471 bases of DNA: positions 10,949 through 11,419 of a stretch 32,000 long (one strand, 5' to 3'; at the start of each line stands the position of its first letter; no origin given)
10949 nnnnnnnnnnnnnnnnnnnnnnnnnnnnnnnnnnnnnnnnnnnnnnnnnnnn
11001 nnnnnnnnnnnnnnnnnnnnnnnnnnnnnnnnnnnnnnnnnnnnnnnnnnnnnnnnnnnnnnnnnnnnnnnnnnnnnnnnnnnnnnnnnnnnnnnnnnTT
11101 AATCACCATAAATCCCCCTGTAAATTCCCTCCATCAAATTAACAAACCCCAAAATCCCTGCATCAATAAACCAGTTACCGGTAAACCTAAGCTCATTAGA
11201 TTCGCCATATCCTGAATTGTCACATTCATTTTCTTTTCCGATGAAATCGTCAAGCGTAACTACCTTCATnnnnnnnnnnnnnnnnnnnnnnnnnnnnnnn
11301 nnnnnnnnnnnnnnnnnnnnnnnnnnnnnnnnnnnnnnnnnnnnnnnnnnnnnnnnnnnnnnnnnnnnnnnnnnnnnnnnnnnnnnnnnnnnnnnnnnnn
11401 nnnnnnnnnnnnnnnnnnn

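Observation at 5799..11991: Stand-alone type I Cas effector operon with no adaptation genes and no CRISPR array anywhere in the window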

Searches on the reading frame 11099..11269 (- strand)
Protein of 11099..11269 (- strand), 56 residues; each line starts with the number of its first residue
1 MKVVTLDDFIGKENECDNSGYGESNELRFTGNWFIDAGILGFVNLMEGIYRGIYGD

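Call 5: search_protein_families(library=ncbifam, proteins=[window:11099-11269:-], max_evalue=0.01)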
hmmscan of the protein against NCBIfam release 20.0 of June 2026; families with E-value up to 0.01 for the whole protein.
window:11099-11269:- (56 aa): 0 families

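Call 6: search_protein_families(library=pfam, proteins=[window:11099-11269:-], max_evalue=0.01)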
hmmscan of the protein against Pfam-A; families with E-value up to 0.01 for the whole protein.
window:11099-11269:- (56 aa): 0 families

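Call 11: search_protein_families(library=padloc, proteins=[window:11099-11269:-], max_evalue=0.1)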
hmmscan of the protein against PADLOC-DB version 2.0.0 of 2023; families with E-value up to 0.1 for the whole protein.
window:11099-11269:- (56 aa): 1 family
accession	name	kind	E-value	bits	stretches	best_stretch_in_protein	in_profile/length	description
PDLC01542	Cas8b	-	2.2e-12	44.8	1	24-50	3-29/574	CAS-I-B; effector_LS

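Call 56: search_protein_representatives(protein=window:11099-11269:-)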
Query: 56 residues. Proteins with E-value up to 0.001 (for the whole library): 87; up to 1e-10: 2; up to 1e-30: 0. The best 87 are listed.
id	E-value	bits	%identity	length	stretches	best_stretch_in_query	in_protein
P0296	2.6e-12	62.2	69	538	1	2-50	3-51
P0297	5.9e-12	61.1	65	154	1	2-50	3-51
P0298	1.1e-10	57.2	61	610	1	2-50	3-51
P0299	7.8e-10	54.5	66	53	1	2-50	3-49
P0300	1.1e-08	50.8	64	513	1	6-50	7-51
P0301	2.3e-08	49.9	62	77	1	5-54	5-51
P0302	1.2e-07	47.6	55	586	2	12-50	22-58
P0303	1.5e-07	47.4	66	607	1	2-51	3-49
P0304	2.6e-07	46.5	70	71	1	19-51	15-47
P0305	3.6e-07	46.1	67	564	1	11-50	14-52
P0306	3.6e-07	46.1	71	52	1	15-50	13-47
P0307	6.0e-07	45.4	73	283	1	18-50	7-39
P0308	1.1e-06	44.6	86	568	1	22-50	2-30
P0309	1.2e-06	44.5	65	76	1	17-50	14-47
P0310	1.2e-06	44.5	56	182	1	6-50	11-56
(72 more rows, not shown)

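Call 57: search_protein_families(library=padloc, proteins=[P0296, P0298, P0300, P0303, P0305, P0308], max_evalue=0.00001)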
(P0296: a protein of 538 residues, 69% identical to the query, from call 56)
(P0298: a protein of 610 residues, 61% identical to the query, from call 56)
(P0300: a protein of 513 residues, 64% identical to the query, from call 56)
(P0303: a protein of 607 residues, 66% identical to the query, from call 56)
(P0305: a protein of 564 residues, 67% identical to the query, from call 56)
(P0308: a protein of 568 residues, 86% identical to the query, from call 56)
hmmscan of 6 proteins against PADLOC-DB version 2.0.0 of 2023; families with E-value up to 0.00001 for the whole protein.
P0296 (538 aa): 2 families
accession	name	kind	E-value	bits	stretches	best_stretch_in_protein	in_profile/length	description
PDLC01542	Cas8b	-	6.8e-118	393.1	2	153-527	226-574/574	CAS-I-B; effector_LS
PDLC01541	Cas11b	-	7.5e-06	24.3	0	456-528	25-97/98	CAS-I-B; effector_SS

P0298 (610 aa): 2 families
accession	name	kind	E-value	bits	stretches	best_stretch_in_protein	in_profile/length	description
PDLC01542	Cas8b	-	8.2e-166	551.3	1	26-598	4-572/574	CAS-I-B; effector_LS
PDLC01541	Cas11b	-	1.5e-06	26.5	1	526-601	22-97/98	CAS-I-B; effector_SS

P0300 (513 aa): 1 family
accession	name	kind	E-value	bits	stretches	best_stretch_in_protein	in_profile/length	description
PDLC01542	Cas8b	-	7.7e-124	412.8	2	141-500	223-571/574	CAS-I-B; effector_LS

P0303 (607 aa): 2 families
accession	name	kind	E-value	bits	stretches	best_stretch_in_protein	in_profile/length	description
PDLC01542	Cas8b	-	1.7e-104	348.9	1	23-596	4-574/574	CAS-I-B; effector_LS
PDLC03859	LmuB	-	8.3e-08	29.9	1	81-207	375-497/611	-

P0305 (564 aa): 1 family
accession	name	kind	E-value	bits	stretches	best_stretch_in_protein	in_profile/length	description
PDLC01542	Cas8b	-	1.5e-94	316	2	95-560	131-569/574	CAS-I-B; effector_LS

P0308 (568 aa): 1 family
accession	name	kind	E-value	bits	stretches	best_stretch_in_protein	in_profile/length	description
PDLC01542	Cas8b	-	7.5e-86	287.3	2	349-567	243-455/574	CAS-I-B; effector_LS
